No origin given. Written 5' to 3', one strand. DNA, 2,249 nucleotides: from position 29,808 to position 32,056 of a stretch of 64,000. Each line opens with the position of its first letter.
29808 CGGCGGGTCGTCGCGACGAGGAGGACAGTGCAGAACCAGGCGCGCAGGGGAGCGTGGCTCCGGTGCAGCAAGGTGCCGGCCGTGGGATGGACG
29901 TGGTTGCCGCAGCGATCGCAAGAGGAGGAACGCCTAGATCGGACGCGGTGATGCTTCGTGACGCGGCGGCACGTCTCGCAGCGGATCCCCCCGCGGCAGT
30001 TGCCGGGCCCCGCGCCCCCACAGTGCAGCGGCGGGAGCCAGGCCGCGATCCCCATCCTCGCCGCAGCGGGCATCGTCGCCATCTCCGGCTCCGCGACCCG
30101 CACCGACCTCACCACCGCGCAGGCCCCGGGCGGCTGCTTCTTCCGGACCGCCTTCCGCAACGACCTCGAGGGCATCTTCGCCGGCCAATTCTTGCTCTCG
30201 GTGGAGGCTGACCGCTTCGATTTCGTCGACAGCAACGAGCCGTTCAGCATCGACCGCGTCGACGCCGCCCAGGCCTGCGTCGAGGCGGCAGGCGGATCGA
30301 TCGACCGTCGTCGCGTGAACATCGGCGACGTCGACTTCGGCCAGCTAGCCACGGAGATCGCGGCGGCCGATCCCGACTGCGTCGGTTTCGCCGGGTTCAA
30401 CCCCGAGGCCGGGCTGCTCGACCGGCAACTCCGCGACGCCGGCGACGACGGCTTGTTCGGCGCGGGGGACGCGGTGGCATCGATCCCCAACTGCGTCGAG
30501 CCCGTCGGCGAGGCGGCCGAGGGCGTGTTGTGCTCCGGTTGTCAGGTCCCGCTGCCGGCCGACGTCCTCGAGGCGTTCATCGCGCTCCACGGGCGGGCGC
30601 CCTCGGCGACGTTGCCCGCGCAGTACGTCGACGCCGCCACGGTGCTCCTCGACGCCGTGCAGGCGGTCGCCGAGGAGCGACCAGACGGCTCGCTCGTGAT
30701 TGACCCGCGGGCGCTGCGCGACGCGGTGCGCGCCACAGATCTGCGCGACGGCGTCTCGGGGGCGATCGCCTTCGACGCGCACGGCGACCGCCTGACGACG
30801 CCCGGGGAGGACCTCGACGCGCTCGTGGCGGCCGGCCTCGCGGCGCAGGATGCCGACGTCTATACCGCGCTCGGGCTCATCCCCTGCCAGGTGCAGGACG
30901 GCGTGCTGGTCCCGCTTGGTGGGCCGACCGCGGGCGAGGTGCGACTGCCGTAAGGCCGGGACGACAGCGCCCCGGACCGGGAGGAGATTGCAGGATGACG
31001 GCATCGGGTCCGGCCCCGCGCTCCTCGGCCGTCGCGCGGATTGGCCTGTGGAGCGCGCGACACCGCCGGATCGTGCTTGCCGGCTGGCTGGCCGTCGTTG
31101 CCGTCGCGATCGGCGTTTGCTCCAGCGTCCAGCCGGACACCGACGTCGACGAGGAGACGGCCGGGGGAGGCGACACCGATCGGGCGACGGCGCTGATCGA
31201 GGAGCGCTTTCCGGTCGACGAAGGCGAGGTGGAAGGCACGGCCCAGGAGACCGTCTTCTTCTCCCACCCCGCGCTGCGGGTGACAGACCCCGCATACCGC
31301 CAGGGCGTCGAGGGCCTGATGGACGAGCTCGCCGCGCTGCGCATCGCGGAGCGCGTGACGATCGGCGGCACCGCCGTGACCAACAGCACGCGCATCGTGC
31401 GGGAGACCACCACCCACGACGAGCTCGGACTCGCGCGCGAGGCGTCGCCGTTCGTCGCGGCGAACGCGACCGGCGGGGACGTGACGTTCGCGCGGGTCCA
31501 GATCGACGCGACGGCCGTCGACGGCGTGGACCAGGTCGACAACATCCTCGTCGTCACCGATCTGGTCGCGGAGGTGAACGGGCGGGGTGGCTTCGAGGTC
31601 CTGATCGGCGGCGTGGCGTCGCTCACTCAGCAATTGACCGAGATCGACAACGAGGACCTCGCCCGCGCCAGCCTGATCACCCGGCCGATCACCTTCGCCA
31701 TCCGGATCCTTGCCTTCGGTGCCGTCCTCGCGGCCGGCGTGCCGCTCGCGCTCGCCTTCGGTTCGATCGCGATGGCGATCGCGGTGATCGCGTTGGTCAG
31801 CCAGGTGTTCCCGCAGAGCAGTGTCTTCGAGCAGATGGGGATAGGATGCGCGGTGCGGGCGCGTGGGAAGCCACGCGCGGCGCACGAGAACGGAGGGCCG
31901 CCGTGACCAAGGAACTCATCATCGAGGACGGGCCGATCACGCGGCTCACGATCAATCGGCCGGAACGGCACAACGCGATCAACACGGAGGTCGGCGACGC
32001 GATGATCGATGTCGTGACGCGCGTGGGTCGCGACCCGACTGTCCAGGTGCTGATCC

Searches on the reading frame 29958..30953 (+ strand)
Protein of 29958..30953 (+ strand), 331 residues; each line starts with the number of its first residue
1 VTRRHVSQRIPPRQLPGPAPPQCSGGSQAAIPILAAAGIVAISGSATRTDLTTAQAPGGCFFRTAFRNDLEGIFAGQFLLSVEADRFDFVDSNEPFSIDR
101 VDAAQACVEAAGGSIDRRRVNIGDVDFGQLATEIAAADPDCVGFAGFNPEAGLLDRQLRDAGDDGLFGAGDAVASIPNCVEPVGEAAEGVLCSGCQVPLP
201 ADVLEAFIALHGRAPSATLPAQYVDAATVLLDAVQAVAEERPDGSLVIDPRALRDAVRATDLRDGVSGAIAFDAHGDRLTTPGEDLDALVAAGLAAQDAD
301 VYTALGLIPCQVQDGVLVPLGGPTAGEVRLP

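Call 11: search_protein_families(library=pfam, proteins=[window:29958-30953:+], max_evalue=0.01)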
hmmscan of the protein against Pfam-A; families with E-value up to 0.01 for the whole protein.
window:29958-30953:+ (331 aa): 1 family
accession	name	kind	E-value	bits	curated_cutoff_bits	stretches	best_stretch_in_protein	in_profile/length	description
PF13458.12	Peripla_BP_6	-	6.5e-17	62.7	31.7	1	24-281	79-331/343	Periplasmic binding protein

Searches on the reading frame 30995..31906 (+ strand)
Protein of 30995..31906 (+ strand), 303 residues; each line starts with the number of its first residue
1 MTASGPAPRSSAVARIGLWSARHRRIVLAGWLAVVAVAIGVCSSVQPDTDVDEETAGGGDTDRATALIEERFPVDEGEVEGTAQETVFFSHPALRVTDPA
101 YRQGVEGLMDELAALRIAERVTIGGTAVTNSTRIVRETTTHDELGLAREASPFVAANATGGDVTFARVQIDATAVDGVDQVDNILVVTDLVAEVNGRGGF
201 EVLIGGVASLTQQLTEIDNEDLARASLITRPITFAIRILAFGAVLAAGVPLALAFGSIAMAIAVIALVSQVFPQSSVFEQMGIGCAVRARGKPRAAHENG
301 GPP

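Call 11: search_protein_families(library=pfam, proteins=[window:30995-31906:+], max_evalue=0.01)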
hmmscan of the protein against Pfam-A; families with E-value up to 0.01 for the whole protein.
window:30995-31906:+ (303 aa): 1 family
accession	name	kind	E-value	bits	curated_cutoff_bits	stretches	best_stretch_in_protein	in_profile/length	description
PF03176.21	MMPL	-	1.1e-09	38.2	20.5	1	63-270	11-193/333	MMPL family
